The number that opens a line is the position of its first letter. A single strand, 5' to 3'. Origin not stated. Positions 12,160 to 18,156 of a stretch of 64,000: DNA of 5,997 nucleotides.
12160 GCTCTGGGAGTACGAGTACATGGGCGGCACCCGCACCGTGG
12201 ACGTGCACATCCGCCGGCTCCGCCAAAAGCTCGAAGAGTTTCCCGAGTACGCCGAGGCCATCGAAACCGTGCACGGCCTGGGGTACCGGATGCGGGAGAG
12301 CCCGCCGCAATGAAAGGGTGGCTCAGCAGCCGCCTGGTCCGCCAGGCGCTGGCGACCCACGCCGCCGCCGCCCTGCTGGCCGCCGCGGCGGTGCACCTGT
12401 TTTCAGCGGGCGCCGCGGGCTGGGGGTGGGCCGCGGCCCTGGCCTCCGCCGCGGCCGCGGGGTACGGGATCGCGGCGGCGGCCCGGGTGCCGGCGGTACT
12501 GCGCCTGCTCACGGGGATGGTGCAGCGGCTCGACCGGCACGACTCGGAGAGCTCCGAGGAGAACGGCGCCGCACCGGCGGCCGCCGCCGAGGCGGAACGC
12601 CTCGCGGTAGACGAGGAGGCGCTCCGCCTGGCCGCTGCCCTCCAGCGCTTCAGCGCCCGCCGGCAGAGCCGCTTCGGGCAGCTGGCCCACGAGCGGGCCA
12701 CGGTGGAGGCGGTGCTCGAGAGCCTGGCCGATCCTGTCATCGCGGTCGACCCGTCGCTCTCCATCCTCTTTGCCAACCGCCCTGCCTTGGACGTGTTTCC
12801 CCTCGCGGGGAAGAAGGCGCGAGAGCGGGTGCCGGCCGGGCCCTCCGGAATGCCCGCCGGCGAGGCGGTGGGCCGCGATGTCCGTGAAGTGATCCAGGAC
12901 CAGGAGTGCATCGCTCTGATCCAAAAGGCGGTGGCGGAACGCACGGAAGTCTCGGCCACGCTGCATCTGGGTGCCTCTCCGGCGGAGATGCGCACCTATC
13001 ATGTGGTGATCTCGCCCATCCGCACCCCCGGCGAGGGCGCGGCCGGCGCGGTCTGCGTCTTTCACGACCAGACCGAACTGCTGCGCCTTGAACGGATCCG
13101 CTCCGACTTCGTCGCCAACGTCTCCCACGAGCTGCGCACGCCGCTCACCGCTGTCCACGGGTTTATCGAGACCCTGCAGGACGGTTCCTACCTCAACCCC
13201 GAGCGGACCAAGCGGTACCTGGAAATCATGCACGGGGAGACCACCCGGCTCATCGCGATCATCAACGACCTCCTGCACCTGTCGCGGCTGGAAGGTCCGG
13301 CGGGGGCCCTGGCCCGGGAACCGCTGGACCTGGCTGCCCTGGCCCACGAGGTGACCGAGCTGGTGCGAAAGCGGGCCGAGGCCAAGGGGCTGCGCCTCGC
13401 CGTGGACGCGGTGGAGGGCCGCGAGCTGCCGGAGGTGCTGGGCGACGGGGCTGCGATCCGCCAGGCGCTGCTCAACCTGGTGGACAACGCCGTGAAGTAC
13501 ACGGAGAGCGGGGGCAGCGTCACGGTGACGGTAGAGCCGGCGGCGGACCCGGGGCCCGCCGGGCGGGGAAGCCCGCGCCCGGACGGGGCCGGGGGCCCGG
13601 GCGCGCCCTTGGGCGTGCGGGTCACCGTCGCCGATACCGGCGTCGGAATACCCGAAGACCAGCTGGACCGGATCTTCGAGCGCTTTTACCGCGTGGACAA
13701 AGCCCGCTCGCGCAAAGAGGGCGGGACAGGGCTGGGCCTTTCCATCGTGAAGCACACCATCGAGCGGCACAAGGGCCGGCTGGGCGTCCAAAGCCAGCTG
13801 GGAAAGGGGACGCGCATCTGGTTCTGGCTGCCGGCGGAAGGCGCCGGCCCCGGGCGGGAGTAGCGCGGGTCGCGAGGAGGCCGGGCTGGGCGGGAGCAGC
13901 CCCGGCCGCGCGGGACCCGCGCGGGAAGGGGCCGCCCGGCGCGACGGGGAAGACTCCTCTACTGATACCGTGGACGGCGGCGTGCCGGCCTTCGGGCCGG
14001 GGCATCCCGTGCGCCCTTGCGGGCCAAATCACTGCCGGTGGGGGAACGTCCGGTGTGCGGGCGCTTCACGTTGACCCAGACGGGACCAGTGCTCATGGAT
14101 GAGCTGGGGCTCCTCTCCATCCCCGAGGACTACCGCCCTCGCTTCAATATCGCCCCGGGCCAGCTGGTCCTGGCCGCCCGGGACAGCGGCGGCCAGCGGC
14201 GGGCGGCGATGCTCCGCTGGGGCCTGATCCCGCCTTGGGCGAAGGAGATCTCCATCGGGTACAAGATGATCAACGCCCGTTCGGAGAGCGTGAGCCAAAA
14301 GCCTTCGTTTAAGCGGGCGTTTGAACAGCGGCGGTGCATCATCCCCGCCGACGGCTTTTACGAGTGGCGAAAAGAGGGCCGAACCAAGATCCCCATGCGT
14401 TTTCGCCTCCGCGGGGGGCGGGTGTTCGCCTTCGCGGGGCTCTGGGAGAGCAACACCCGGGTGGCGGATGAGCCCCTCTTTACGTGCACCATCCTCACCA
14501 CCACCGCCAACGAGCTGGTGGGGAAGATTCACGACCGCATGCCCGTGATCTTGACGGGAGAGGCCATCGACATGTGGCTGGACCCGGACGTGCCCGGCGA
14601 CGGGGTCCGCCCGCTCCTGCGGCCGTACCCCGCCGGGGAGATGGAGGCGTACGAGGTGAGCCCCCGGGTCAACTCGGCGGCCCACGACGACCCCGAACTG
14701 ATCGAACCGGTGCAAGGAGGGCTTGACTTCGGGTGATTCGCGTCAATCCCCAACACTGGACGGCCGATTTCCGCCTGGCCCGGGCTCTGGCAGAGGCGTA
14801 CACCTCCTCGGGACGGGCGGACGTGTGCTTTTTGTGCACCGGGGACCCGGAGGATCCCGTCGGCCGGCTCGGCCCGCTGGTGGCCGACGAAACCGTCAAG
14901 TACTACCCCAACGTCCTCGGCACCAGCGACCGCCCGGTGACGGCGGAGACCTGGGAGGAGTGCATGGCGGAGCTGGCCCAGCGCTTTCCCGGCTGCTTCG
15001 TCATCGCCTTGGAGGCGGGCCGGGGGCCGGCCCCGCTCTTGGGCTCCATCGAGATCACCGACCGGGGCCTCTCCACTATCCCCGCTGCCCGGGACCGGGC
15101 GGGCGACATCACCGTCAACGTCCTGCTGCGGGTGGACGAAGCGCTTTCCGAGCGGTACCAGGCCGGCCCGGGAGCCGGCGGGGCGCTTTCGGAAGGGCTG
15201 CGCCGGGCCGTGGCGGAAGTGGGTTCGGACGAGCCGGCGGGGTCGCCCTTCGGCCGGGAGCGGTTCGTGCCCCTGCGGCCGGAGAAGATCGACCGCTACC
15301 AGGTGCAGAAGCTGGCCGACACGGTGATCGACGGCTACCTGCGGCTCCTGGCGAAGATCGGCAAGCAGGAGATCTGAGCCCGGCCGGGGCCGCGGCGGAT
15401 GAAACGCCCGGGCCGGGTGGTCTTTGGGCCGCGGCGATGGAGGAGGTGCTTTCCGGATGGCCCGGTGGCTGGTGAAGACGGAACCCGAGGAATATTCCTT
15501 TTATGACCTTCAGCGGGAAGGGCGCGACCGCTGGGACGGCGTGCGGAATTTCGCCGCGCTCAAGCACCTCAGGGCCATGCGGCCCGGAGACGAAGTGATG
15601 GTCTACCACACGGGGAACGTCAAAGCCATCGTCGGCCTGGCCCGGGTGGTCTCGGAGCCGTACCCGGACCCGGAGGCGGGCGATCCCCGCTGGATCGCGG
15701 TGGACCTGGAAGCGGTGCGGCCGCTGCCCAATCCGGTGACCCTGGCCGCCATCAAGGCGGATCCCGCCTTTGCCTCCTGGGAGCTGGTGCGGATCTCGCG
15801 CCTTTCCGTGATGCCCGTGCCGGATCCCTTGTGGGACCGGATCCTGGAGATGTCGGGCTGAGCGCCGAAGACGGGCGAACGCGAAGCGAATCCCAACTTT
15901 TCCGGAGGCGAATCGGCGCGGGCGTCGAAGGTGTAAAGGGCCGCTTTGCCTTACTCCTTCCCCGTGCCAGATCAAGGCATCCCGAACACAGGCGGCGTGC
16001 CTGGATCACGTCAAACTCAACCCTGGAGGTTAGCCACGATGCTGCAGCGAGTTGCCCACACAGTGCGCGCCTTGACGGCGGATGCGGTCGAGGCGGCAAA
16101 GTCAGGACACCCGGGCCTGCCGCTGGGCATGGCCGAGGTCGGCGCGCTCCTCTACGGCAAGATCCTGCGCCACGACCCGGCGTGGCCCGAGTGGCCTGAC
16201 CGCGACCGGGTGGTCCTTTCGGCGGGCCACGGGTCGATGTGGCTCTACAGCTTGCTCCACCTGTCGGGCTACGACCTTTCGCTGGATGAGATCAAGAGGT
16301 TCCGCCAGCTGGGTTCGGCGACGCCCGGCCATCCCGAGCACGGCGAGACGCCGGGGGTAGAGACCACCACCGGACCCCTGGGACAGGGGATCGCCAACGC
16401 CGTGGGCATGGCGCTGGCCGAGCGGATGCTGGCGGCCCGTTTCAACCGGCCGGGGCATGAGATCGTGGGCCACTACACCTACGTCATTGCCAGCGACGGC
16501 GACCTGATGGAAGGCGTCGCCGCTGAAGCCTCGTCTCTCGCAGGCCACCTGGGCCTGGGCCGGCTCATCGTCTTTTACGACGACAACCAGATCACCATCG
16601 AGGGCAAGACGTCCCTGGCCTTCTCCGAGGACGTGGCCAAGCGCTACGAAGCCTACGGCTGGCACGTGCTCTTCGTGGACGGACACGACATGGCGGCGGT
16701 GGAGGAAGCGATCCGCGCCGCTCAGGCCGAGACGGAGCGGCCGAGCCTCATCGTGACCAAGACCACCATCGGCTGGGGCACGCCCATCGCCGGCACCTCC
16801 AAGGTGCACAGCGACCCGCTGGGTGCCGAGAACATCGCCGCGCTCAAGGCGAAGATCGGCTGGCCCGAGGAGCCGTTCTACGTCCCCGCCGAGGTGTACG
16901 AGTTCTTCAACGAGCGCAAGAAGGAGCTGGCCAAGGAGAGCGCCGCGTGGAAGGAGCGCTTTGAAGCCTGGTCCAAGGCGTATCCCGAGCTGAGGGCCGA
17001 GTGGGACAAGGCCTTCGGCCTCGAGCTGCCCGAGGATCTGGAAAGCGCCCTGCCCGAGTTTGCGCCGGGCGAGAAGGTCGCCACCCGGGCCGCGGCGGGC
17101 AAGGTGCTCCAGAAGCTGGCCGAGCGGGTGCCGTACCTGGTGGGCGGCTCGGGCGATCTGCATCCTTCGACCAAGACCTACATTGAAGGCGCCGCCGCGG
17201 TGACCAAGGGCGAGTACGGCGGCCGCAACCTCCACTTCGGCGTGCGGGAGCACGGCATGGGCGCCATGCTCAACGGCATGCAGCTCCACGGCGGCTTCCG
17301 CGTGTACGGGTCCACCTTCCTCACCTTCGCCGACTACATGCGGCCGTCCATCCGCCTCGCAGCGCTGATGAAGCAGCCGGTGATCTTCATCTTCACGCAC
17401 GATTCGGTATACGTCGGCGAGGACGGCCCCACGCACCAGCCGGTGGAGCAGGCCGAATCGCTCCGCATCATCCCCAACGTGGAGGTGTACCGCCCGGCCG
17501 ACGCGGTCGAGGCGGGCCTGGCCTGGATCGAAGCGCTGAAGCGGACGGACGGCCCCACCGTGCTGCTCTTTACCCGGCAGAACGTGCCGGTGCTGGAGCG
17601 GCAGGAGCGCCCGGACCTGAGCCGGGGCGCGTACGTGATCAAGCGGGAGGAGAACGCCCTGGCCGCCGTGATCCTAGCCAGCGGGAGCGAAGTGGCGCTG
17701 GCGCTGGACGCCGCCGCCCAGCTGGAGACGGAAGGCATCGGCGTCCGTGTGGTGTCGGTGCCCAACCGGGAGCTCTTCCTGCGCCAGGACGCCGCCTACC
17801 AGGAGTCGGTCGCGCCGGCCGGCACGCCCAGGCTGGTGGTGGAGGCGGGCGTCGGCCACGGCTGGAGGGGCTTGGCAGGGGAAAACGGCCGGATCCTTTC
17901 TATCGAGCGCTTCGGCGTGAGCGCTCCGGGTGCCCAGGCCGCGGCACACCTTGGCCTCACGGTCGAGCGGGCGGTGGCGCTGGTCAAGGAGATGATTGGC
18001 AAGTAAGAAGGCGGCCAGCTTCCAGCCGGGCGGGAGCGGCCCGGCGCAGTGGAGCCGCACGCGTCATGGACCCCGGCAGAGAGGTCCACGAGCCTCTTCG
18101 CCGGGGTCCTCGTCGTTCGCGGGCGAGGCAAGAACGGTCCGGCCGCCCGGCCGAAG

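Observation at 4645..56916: A ~108-nt modular intergenic element occurs six times, always on the plus strand, with three palindromes in exact 32-bp register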

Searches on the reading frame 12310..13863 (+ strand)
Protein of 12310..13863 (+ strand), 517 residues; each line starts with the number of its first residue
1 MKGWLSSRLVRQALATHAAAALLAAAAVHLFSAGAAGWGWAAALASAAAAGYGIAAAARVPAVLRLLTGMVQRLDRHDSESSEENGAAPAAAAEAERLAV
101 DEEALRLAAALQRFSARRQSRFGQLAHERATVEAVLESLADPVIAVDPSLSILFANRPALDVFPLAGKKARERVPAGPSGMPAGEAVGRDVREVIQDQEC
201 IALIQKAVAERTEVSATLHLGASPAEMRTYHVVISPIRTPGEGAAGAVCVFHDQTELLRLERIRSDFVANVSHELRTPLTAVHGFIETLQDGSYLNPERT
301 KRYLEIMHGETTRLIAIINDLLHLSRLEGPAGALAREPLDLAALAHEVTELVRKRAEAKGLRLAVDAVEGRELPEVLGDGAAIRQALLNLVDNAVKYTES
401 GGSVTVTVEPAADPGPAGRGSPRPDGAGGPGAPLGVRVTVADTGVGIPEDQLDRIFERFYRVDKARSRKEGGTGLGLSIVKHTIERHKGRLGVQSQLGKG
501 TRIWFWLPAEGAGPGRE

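Call 72: search_protein_families(library=pfam, proteins=[window:12310-13863:+], max_evalue=0.001)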
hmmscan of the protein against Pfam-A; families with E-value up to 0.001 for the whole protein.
window:12310-13863:+ (517 aa): 5 families
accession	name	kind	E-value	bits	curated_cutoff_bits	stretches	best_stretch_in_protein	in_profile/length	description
PF02518.31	HATPase_c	-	1.9e-30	106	26.4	1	378-510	1-110/111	Histidine kinase-, DNA gyrase B-, and HSP90-like ATPase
PF00512.31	HisKA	-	7.1e-22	77.7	26.9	1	264-329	2-65/66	His Kinase A (phospho-acceptor) domain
PF08448.16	PAS_4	-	2.4e-08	34.6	23.1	1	136-257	1-108/110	PAS fold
PF00989.32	PAS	-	1.4e-05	25.5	22.6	0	132-165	3-36/113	PAS fold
PF13426.13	PAS_9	-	1.7e-05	25.4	27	1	144-256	5-103/103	PAS domain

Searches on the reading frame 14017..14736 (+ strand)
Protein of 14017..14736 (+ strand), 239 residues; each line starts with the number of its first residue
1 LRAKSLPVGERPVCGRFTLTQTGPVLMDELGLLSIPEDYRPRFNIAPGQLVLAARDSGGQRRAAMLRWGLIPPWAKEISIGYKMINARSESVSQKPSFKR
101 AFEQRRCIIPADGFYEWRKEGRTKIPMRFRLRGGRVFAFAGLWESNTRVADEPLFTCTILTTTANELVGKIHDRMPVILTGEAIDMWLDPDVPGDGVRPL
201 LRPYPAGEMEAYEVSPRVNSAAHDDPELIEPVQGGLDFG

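Call 72: search_protein_families(library=pfam, proteins=[window:14017-14736:+], max_evalue=0.001)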
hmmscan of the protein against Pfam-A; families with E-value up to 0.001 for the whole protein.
window:14017-14736:+ (239 aa): 1 family
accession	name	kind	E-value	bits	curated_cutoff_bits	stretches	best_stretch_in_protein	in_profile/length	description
PF02586.19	SRAP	-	1.4e-71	240.9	27.1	1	13-220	1-213/214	SOS response associated peptidase (SRAP)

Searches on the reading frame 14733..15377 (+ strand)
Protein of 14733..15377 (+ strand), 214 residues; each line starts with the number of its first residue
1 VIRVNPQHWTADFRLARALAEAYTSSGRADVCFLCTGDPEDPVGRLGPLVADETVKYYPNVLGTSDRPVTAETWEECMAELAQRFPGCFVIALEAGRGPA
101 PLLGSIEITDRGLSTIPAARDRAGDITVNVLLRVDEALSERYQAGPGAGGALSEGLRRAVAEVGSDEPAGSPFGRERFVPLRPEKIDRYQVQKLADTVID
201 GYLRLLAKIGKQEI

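Call 72: search_protein_families(library=pfam, proteins=[window:14733-15377:+], max_evalue=0.001)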
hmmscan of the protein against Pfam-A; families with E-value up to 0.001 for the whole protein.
window:14733-15377:+ (214 aa): 1 family
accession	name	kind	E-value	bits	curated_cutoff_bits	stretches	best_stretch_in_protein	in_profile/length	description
PF06866.16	DUF1256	-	3.6e-08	33.4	27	1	11-119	9-119/164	Protein of unknown function (DUF1256)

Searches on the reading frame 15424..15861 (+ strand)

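Call 72: search_protein_families(library=pfam, proteins=[window:15424-15861:+], max_evalue=0.001)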
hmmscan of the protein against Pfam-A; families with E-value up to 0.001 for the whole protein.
window:15424-15861:+ (145 aa): 1 family
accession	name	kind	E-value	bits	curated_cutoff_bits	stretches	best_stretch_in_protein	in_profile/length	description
PF01878.24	EVE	-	1e-41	142.8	23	1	14-143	2-145/145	EVE domain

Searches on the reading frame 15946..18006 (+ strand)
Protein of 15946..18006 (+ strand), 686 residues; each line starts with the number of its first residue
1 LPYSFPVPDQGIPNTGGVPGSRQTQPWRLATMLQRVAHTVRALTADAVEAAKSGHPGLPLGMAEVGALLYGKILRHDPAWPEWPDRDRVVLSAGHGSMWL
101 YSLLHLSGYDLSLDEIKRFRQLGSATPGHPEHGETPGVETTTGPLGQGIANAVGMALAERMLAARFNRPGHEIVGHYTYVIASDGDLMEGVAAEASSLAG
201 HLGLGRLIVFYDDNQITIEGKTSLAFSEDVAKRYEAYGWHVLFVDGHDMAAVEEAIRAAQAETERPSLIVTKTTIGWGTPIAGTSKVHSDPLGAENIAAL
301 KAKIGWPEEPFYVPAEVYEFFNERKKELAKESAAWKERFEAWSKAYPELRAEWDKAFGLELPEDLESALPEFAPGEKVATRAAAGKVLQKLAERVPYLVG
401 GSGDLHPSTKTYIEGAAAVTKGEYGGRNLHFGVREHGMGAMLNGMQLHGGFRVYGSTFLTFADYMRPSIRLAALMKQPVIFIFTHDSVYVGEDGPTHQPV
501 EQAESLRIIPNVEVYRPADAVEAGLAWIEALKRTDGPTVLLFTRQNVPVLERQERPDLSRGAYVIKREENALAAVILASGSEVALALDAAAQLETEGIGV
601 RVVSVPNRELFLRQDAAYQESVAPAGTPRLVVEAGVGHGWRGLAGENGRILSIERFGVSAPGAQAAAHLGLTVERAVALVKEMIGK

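Call 72: search_protein_families(library=pfam, proteins=[window:15946-18006:+], max_evalue=0.001)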
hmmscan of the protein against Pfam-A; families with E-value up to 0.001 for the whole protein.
window:15946-18006:+ (686 aa): 6 families
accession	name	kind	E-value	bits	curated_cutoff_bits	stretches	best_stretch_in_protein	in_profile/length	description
PF00456.26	Transketolase_N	-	2.7e-142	474.1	22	1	34-362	3-334/334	Transketolase, thiamine diphosphate binding domain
PF02779.29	Transket_pyr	-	7.2e-51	172.7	27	1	377-548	2-173/174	Transketolase, pyrimidine binding domain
PF22613.1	Transketolase_C_1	-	2.7e-33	115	27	1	561-672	1-113/113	Transketolase-like TK C-terminal domain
PF02780.25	Transketolase_C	-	3.1e-07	30.8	25.9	1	573-674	11-122/124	Transketolase, C-terminal domain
PF00676.26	E1_dh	-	2e-05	24.2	22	1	137-269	95-220/300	Dehydrogenase E1 component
PF13292.11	DXP_synthase_N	-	4.4e-05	23.3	21.2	0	32-220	17-177/274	1-deoxy-D-xylulose-5-phosphate synthase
